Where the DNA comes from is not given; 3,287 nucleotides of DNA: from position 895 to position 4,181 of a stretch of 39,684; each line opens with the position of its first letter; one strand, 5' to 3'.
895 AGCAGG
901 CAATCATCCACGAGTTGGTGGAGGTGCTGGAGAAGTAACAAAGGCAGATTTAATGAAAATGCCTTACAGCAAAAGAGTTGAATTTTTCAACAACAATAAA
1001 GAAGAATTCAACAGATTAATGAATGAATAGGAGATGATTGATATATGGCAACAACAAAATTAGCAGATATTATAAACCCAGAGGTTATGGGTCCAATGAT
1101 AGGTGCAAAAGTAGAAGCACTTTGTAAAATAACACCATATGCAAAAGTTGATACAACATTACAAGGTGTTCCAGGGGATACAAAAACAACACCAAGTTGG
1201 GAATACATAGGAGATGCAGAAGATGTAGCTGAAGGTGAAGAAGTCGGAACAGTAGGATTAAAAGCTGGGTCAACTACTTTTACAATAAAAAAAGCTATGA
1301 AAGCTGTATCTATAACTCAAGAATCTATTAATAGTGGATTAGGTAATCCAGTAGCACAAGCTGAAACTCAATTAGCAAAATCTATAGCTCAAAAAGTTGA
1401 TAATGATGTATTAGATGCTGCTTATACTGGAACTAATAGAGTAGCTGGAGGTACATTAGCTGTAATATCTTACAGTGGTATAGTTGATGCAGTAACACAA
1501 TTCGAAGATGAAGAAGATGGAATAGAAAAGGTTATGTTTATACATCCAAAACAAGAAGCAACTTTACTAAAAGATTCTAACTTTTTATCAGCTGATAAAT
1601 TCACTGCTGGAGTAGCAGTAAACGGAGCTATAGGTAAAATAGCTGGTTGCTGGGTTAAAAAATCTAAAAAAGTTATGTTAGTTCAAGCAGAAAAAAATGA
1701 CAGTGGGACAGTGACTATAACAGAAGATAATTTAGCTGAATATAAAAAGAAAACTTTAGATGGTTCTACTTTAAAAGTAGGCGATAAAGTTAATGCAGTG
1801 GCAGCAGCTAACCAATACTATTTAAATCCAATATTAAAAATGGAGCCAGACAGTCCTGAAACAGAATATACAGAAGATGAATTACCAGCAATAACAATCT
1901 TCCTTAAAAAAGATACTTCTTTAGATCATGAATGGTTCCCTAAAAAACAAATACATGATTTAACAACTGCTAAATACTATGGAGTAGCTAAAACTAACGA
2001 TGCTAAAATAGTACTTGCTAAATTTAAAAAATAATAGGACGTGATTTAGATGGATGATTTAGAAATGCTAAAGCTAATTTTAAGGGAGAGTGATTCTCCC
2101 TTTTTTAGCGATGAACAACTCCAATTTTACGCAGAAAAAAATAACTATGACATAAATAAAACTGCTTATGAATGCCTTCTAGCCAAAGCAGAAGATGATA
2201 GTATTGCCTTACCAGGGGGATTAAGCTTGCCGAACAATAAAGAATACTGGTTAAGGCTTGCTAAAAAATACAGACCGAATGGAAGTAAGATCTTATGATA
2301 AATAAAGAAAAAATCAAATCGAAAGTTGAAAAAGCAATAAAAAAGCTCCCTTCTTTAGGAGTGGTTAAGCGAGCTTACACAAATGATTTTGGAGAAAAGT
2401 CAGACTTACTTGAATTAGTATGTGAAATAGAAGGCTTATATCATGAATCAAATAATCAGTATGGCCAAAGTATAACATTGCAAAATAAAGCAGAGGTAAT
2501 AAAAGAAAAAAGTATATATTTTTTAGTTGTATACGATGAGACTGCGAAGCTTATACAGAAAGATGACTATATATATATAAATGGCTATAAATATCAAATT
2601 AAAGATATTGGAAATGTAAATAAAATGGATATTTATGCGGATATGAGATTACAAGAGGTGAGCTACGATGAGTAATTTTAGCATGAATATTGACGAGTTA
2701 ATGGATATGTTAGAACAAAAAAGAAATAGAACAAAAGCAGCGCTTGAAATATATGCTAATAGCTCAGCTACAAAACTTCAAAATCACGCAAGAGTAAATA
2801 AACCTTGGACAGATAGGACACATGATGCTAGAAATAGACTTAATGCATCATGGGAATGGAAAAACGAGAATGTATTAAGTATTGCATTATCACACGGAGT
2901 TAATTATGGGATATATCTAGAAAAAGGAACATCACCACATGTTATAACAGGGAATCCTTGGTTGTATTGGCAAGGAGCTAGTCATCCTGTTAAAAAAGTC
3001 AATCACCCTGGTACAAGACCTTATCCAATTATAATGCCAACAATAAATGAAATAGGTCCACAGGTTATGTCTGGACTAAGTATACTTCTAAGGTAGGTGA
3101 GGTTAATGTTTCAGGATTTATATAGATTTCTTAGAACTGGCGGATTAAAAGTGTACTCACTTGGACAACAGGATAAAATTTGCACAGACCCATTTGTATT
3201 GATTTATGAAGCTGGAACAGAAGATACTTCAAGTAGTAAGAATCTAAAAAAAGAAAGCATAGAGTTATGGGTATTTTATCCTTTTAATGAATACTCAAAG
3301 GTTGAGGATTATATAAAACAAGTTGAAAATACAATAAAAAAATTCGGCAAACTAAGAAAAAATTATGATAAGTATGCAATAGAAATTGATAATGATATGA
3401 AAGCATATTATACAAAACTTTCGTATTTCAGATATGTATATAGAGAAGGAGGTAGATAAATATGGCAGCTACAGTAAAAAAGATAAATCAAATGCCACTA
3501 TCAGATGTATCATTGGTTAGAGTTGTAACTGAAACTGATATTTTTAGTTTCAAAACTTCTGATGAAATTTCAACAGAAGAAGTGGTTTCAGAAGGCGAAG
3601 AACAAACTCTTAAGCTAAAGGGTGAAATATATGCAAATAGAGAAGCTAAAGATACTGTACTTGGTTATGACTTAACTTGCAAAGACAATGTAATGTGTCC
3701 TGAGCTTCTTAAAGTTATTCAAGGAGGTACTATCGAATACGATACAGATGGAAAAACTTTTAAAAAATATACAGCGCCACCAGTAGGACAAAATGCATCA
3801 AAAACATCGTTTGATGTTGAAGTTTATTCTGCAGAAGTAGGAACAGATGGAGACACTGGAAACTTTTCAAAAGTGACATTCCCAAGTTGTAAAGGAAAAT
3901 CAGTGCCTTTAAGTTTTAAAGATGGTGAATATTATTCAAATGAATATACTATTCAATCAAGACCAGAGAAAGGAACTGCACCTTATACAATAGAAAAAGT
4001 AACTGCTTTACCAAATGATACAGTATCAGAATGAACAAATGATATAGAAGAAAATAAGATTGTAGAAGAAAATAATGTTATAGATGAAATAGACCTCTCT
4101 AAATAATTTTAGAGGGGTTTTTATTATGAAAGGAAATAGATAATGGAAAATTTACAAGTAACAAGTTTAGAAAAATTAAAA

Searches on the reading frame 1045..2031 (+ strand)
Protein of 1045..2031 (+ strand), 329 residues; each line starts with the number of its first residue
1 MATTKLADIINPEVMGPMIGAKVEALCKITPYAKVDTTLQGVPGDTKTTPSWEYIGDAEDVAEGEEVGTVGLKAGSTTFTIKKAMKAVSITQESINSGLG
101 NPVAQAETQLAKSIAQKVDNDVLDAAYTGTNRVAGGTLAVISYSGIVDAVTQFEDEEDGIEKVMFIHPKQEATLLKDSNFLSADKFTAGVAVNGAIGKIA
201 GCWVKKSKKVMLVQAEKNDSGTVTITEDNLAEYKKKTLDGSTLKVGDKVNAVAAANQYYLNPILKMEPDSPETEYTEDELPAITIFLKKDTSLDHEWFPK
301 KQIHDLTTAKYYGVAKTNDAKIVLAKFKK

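Call 11: search_protein_families(library=phrogs, proteins=[window:1045-2031:+], max_evalue=0.00001)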
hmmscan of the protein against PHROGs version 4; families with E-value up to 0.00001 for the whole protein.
window:1045-2031:+ (329 aa): 6 families
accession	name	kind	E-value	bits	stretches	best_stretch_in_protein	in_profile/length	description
phrog_544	-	head and packaging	6.7e-63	213.7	1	1-328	3-274/282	major head protein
phrog_30620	-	unknown function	4.2e-40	138.4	1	2-179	5-177/184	-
phrog_1650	-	head and packaging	4.2e-09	37.1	1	56-211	71-240/300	major head protein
phrog_267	-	head and packaging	7.2e-09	36.3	1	108-213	136-262/410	major head protein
phrog_283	-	head and packaging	1.1e-07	32.5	1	85-253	85-262/385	major head protein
phrog_3437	-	head and packaging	8.8e-07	29.4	1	76-210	74-224/294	major head protein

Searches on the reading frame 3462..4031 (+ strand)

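Call 11: search_protein_families(library=phrogs, proteins=[window:3462-4031:+], max_evalue=0.00001)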
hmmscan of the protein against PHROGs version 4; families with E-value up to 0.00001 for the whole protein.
window:3462-4031:+ (190 aa): 1 family
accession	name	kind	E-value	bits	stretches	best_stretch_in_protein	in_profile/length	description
phrog_6686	-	tail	1.8e-62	212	1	7-187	2-182/271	tail tube protein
